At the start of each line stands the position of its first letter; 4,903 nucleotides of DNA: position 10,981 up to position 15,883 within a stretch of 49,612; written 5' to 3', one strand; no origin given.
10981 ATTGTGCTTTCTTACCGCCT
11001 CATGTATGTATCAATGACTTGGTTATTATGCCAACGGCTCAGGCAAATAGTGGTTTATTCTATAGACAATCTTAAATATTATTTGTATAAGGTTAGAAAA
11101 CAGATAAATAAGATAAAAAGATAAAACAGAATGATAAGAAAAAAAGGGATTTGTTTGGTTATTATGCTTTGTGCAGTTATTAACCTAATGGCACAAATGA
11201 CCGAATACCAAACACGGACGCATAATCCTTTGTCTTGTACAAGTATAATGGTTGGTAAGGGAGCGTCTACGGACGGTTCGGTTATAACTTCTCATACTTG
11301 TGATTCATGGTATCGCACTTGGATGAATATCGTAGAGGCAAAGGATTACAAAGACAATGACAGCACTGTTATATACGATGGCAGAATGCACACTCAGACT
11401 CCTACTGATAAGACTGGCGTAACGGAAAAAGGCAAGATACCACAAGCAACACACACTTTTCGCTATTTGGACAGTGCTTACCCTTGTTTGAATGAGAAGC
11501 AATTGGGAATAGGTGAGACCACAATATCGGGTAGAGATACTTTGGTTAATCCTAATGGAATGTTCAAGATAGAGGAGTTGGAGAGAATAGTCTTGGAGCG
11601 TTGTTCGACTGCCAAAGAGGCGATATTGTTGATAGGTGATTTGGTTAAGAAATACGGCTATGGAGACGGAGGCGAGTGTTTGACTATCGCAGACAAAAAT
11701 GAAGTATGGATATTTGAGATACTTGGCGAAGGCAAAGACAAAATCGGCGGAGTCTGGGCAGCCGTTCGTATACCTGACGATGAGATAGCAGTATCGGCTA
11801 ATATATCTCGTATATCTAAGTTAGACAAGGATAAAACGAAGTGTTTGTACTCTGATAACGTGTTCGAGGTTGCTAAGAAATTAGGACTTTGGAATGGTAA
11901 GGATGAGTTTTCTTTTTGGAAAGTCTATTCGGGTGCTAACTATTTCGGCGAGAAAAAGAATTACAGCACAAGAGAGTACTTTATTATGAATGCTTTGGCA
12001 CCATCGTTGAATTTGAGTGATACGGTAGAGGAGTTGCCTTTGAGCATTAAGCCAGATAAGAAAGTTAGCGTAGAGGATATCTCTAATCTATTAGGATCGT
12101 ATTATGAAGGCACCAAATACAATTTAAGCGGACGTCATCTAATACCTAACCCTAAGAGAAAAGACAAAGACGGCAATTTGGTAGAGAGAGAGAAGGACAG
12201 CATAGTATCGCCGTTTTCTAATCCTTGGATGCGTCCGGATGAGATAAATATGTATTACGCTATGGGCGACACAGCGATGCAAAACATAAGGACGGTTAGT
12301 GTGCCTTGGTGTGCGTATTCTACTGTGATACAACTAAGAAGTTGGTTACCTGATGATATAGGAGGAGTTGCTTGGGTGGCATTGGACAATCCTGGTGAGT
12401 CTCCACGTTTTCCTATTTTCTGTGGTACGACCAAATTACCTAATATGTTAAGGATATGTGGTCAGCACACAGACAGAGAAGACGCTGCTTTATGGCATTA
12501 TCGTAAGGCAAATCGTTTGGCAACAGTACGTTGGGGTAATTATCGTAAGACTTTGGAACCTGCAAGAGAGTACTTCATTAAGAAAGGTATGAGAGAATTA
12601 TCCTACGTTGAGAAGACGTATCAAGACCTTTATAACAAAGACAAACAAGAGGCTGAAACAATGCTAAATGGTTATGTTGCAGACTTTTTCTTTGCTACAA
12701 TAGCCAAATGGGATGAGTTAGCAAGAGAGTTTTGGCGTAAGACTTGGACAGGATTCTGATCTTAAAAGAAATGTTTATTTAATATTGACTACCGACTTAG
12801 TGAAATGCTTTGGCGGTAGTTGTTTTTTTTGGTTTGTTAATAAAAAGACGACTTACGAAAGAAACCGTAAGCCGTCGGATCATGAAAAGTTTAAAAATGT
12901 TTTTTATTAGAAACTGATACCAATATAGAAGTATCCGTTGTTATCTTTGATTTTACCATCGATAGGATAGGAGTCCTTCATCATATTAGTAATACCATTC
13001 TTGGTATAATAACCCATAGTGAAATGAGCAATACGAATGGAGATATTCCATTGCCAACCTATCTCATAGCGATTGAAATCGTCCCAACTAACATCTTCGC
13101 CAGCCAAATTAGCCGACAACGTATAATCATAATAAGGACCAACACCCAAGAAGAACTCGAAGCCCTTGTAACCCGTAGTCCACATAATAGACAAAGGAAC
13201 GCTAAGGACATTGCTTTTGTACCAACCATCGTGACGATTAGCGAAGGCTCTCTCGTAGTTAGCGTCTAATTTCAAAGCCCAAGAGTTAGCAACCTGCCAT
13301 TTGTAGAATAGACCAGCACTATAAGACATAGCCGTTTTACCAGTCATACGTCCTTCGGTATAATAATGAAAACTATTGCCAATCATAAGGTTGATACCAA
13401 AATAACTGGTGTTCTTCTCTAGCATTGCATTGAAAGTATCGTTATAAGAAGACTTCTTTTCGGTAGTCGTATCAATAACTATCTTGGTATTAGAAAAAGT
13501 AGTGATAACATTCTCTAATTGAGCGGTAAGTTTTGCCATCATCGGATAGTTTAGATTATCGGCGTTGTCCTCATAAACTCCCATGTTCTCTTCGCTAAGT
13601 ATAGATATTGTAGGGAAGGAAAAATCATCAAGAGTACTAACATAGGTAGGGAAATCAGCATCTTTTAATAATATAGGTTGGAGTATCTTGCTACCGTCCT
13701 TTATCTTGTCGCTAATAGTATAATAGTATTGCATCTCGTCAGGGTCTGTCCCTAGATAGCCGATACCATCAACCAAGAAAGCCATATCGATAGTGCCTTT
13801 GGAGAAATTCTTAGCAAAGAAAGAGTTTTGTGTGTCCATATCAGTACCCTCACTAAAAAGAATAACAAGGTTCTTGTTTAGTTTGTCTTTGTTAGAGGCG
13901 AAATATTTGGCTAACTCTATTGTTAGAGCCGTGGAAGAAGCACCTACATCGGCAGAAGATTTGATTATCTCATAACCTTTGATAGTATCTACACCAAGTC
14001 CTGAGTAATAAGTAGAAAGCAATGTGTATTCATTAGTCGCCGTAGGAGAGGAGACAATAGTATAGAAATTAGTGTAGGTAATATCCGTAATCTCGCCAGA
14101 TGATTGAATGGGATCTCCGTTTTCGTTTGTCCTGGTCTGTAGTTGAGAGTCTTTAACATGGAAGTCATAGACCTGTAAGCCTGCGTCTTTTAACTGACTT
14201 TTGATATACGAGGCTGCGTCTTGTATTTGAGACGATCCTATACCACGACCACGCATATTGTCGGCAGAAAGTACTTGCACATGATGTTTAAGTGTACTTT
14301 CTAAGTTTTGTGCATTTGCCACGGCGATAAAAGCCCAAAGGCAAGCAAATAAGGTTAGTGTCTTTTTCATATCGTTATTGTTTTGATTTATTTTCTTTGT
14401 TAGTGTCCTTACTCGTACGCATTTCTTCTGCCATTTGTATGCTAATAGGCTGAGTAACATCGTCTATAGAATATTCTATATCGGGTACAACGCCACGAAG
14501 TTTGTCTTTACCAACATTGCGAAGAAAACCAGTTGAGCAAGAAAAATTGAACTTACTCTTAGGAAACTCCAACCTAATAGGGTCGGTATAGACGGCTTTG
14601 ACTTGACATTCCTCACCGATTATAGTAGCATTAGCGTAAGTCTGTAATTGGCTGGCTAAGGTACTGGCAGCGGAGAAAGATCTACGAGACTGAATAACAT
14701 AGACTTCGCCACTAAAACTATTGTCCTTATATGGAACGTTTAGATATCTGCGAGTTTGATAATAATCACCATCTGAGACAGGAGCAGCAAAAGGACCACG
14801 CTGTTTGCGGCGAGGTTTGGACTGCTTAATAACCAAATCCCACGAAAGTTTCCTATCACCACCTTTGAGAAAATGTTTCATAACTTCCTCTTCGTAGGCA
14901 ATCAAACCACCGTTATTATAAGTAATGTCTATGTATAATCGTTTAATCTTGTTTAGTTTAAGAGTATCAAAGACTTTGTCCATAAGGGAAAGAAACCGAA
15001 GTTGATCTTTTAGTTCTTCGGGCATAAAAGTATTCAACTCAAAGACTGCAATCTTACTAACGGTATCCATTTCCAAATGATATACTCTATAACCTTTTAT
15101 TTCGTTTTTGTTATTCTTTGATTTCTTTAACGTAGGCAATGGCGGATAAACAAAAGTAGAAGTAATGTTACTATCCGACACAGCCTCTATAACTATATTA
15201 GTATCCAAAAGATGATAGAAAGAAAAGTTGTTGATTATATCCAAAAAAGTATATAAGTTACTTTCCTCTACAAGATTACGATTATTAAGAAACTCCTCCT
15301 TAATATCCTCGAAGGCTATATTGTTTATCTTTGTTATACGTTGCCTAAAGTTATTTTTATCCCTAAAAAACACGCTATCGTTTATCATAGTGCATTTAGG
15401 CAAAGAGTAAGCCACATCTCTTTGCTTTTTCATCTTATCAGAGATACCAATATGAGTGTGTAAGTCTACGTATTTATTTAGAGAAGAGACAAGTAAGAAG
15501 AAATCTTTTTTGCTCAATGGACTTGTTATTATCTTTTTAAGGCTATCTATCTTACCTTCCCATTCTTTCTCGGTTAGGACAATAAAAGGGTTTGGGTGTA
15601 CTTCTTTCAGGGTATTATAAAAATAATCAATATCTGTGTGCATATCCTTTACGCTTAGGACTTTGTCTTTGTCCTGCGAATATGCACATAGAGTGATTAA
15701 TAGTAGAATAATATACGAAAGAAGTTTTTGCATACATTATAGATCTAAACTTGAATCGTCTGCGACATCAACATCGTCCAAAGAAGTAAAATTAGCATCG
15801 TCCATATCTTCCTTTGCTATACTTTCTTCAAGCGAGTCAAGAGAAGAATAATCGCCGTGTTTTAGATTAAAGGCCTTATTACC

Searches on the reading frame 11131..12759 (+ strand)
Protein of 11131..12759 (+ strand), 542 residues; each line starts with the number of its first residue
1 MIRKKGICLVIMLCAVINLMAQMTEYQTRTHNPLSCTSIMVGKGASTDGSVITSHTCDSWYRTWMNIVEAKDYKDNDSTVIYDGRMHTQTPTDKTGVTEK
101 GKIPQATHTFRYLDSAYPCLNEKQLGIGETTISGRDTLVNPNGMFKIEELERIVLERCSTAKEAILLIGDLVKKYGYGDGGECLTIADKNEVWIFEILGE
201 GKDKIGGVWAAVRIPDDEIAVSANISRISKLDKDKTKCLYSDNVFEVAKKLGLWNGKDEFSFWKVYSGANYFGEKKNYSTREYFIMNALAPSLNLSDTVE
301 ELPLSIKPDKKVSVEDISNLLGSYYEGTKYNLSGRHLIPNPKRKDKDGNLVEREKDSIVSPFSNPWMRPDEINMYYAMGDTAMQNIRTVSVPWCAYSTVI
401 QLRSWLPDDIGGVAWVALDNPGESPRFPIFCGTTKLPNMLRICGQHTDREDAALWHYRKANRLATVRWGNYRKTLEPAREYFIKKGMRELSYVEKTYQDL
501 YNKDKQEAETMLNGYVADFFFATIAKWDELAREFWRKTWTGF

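Call 88: search_protein_families(library=pfam, proteins=[window:11131-12759:+], max_evalue=0.0001)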
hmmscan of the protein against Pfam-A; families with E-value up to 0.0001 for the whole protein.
window:11131-12759:+ (542 aa): 1 family
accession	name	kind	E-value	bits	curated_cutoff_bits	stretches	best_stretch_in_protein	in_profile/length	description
PF03577.20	Peptidase_C69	-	4.1e-62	210.9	23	1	35-476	1-397/402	Peptidase family C69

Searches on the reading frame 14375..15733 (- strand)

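Call 88: search_protein_families(library=pfam, proteins=[window:14375-15733:-], max_evalue=0.0001)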
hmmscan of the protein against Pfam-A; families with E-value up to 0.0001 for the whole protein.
window:14375-15733:- (452 aa): 1 family
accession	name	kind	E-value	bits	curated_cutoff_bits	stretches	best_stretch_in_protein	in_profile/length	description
PF03572.23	Peptidase_S41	-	1.8e-15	57.4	24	1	228-420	2-164/165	Peptidase family S41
